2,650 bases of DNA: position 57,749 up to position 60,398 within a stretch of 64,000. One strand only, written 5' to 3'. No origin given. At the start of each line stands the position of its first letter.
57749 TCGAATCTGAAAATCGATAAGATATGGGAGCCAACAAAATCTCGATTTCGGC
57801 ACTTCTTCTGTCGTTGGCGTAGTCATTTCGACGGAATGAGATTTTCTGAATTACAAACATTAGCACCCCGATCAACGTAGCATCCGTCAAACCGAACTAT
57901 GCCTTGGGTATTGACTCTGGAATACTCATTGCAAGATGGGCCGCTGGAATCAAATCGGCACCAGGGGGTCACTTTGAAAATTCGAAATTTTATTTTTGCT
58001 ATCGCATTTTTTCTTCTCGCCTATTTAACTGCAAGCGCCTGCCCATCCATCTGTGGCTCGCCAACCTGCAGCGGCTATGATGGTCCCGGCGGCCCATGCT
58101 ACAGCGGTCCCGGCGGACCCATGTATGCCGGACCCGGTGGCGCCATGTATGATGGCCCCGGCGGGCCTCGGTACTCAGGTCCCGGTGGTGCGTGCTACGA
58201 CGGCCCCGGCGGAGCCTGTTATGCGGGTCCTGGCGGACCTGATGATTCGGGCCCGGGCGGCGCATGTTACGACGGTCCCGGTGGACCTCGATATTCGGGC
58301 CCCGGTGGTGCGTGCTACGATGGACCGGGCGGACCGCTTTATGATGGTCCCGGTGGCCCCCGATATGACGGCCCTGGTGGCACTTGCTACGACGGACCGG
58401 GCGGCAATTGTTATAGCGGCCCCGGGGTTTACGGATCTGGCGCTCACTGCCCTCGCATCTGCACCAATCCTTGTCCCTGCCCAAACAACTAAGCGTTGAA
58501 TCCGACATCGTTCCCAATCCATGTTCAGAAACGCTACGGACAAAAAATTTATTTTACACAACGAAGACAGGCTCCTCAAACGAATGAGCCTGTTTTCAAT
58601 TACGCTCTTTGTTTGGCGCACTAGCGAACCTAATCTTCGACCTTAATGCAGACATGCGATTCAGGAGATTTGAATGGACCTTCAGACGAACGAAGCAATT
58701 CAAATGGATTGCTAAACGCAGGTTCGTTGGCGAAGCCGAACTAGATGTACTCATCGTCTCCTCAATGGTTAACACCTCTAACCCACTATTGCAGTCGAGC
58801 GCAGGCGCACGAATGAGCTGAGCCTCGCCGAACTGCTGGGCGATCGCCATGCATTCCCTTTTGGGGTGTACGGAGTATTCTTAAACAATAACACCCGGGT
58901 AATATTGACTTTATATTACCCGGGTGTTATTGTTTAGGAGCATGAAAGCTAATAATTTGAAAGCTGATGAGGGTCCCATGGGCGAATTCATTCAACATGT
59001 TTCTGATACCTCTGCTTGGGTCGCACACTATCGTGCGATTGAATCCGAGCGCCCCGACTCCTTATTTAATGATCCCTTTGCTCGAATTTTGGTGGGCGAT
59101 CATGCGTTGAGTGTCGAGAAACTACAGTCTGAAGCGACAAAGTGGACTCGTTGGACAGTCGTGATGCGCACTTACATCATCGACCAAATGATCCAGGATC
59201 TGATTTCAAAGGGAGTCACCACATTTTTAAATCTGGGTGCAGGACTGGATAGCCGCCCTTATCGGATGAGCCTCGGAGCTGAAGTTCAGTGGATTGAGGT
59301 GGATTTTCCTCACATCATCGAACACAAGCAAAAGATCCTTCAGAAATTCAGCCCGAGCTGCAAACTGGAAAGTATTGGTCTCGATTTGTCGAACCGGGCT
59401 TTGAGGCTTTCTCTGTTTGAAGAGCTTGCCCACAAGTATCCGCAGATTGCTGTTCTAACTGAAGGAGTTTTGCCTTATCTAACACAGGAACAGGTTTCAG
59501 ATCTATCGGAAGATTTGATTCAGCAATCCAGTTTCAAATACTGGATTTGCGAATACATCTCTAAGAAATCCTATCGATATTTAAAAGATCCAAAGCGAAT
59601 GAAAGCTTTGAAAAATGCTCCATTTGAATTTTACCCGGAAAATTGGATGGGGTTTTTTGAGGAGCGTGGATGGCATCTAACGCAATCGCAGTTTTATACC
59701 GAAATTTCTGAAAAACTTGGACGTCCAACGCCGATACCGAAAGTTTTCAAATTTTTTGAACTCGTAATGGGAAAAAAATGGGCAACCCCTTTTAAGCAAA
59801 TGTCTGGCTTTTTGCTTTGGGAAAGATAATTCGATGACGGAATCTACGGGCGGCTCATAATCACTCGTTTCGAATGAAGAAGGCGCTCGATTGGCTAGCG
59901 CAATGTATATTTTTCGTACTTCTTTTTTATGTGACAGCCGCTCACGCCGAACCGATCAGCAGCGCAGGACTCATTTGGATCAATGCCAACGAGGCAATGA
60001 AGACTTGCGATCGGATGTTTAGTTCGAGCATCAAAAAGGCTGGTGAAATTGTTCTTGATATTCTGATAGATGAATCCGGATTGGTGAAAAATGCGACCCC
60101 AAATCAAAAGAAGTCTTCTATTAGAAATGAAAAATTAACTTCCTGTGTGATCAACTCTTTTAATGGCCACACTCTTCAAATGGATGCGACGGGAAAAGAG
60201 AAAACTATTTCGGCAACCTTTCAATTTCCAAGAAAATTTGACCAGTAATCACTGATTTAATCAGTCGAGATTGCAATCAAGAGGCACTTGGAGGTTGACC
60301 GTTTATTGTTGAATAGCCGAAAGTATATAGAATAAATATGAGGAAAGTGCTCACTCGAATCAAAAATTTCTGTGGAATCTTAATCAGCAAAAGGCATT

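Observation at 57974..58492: Secreted protein built from 14 tandem GPGGxxYx octapeptides, a silk- or elastomer-like repeat in a bacterium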

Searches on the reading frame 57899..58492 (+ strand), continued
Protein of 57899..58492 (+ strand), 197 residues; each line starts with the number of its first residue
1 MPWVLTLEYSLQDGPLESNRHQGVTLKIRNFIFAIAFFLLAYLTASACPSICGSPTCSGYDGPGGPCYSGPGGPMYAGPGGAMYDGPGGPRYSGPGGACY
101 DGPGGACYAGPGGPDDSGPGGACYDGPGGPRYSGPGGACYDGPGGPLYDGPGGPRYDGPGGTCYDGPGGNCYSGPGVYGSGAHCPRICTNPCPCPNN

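Call 61: find_related_loci(query=window:57974-58489:+, collection=metagenome_contigs, flank=3000)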
Query window:57974-58489:+ (172 aa) in metagenome_contigs; peptide patterns used: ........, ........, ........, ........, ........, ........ (x = any residue, [..] = any of these).
409 stretches matched a pattern; 140 encode a relative of the query (tblastn E <= 1e-3); the best 80 are kept; 80 distinct loci.
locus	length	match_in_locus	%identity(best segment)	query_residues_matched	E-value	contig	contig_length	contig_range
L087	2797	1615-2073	61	1-164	3e-39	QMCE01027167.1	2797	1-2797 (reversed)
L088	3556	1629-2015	66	27-165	3e-38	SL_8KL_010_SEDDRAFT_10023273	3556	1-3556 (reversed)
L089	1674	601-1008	56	1-164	2e-37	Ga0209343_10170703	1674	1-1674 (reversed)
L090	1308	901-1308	60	3-159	1e-37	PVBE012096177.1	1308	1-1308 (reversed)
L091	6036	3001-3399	54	3-164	2e-36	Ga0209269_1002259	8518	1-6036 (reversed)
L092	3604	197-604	55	1-164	2e-36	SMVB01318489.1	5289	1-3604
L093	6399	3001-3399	54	3-164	2e-36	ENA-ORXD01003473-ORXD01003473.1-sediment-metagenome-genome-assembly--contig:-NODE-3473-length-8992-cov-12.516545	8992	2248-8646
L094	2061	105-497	53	1-164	9e-36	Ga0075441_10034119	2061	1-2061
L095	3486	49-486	53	1-165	1e-35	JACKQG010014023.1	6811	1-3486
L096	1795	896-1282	61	3-137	4e-36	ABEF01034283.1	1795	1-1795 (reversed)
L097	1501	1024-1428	55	2-166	5e-36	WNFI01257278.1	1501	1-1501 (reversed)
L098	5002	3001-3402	59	1-128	3e-35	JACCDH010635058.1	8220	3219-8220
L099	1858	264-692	51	1-172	9e-36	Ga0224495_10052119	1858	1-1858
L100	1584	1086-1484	54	1-164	7e-36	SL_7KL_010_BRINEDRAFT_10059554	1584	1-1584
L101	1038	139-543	54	1-164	2e-36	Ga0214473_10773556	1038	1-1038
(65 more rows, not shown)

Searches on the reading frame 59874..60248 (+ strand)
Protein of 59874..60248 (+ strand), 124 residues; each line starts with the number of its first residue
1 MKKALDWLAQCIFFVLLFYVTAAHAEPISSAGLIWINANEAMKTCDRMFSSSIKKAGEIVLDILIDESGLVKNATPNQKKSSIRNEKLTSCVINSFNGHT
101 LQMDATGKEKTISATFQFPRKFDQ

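Call 4: search_protein_families(library=pfam, proteins=[window:59874-60248:+], max_evalue=1)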
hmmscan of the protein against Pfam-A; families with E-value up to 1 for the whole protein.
window:59874-60248:+ (124 aa): 1 family
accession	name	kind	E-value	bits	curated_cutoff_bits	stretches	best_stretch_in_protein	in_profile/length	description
PF11466.13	Doppel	-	0.29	11.3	25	1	1-18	1-18/30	Prion-like protein Doppel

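Call 8: search_protein_families(library=ncbifam, proteins=[window:59874-60248:+], max_evalue=1)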
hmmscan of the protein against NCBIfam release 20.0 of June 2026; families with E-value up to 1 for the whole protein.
window:59874-60248:+ (124 aa): 1 family
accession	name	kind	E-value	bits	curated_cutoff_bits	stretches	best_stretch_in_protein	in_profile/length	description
NF033768.1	myxo_SS_tail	domain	4.8e-06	26.6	40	1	48-118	24-91/92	AgmX/PglI C-terminal domain-containing protein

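Call 13: find_encoding_contigs(protein=window:59874-60248:+, flank=8000, max_places=5)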
Protein window:59874-60248:+ (124 aa): 6 contigs read that carry it; 4 places shown.
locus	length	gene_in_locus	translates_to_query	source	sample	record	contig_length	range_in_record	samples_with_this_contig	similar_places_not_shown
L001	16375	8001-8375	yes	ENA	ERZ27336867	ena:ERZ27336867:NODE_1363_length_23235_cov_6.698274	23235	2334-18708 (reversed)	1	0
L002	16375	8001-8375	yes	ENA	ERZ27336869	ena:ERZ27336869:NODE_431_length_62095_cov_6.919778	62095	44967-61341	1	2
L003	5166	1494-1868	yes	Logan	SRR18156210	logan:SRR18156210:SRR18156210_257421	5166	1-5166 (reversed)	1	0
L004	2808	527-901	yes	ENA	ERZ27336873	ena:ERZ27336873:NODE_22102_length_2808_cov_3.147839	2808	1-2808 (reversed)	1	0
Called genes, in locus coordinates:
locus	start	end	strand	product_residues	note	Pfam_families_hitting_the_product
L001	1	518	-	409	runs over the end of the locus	PF02687:FtsX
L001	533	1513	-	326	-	PF02470:MlaD, PF28544:Helical_needle (weak)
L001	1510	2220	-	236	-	PF00005:ABC_tran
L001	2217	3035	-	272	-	PF02405:MlaE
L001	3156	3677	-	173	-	PF02698:DUF218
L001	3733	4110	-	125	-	PF01042:Ribonuc_L-PSP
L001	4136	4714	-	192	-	-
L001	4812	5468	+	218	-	-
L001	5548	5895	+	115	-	-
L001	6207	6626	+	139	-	-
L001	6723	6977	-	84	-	-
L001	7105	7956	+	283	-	PF04072:LCM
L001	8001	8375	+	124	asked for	-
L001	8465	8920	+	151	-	-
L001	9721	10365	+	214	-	-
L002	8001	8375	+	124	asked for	-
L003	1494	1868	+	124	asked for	-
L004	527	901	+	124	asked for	-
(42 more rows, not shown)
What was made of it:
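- Gene callers chose the +1 frame in two assemblies (call 13).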
